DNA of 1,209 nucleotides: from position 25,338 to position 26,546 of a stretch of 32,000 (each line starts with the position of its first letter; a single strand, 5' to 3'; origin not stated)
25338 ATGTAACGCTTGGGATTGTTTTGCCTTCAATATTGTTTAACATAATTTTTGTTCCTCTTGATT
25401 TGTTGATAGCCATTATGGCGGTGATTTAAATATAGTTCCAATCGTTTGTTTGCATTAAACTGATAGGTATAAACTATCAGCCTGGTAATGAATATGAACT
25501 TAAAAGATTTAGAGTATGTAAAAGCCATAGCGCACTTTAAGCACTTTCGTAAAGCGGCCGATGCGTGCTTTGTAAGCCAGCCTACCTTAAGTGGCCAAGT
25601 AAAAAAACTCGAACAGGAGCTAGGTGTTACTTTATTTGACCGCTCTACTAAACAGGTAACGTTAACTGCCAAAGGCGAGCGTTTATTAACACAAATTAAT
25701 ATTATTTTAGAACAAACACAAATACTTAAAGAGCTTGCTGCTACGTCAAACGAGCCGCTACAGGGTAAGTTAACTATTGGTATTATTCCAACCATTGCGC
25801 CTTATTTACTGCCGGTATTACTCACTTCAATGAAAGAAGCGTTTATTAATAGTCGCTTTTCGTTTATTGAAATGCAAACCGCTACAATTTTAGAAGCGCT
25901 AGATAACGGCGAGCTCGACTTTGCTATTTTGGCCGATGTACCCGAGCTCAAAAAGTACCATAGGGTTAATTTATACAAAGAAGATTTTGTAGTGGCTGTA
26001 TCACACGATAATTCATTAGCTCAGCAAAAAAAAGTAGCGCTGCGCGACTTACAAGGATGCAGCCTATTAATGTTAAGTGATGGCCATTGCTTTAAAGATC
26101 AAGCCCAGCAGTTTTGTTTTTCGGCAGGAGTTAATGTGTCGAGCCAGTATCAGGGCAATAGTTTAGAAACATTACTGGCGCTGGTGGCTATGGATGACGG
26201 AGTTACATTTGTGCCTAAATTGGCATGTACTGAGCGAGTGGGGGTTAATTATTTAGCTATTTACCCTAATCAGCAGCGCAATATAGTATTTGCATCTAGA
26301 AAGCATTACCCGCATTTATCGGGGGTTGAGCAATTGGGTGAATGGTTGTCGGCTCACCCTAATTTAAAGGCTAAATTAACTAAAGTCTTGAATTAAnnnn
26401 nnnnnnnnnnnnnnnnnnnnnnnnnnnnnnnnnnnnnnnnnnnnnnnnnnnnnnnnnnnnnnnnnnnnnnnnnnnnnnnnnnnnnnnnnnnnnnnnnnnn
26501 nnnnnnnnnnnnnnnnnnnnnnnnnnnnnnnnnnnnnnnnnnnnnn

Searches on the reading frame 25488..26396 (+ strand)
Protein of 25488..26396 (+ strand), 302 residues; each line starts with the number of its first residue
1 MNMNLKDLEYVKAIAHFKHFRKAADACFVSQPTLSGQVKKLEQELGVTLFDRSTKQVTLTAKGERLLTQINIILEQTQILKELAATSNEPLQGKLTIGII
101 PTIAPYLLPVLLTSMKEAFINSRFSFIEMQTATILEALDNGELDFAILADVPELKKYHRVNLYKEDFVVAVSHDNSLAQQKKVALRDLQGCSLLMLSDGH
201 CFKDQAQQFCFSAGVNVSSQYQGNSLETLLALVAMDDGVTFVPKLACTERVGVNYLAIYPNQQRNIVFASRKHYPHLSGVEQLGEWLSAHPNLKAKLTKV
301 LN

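Call 42: search_protein_families(library=pfam, proteins=[window:25488-26396:+], max_evalue=0.001)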
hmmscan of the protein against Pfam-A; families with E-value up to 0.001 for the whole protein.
window:25488-26396:+ (302 aa): 2 families
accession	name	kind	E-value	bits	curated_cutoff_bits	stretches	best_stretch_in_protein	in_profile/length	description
PF03466.25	LysR_substrate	-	2.5e-40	138.6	28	1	89-290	2-207/209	LysR substrate binding domain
PF00126.33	HTH_1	-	8.3e-21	74.1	26.6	1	5-64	1-60/60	Bacterial regulatory helix-turn-helix protein, lysR family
